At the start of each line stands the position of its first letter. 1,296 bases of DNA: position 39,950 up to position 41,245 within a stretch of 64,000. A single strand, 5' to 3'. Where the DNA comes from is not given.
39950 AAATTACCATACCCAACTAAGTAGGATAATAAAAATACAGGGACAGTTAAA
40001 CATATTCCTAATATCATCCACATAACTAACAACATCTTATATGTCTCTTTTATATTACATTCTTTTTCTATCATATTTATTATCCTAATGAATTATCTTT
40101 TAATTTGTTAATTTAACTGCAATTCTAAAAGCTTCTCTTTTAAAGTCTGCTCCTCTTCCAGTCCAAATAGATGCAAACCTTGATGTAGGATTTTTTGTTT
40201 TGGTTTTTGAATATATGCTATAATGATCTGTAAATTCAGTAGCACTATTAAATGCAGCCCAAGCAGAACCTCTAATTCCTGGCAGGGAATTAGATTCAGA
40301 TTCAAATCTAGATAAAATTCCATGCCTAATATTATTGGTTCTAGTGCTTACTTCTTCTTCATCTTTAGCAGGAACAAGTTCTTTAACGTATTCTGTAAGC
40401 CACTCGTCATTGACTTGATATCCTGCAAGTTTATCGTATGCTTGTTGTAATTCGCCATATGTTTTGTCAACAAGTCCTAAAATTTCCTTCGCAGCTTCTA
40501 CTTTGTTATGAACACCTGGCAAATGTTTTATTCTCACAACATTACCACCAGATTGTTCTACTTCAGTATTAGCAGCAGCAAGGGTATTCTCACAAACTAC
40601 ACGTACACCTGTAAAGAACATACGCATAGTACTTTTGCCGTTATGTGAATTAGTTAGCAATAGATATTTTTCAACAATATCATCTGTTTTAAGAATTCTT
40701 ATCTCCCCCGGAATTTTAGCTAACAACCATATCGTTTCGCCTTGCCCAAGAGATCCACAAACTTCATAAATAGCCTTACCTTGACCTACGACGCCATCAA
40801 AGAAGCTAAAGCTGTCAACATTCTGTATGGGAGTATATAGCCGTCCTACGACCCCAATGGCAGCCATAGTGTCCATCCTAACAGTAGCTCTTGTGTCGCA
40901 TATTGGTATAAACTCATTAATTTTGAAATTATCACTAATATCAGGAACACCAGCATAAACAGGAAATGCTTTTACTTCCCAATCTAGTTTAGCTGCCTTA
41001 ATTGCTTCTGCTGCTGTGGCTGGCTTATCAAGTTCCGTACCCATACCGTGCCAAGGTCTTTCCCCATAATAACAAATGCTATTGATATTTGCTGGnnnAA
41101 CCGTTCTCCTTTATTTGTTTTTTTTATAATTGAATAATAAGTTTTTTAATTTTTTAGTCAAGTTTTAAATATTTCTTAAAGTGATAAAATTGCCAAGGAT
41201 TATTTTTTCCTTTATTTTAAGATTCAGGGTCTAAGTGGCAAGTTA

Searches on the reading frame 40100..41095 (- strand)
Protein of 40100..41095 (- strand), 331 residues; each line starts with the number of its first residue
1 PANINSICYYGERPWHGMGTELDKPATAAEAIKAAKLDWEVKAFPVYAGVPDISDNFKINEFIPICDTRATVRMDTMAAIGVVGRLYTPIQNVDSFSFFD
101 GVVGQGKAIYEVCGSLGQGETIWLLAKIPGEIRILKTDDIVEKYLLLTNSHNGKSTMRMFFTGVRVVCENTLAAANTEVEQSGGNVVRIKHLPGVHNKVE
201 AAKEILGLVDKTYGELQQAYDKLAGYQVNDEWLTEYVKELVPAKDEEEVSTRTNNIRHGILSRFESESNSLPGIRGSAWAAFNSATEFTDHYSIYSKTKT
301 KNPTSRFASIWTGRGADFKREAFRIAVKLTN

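Call 21: search_protein_families(library=phrogs, proteins=[window:40100-41095:-], max_evalue=0.001)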
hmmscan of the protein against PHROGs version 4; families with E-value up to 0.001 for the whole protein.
window:40100-41095:- (331 aa): 2 families
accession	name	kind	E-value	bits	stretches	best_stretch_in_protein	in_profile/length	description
phrog_1221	-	unknown function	1e-62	213.3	1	12-328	34-346/355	-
phrog_12094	-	unknown function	0.00049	20.3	1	144-213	99-164/281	-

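Call 70: search_protein_families(library=pfam, proteins=[window:40100-41095:-], max_evalue=0.01)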
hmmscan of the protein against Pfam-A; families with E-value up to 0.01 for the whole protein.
window:40100-41095:- (331 aa): 1 family
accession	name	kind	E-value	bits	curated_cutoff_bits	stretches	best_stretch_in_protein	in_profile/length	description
PF06067.16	DUF932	-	6.9e-50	170.4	23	1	80-311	2-227/227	Domain of unknown function (DUF932)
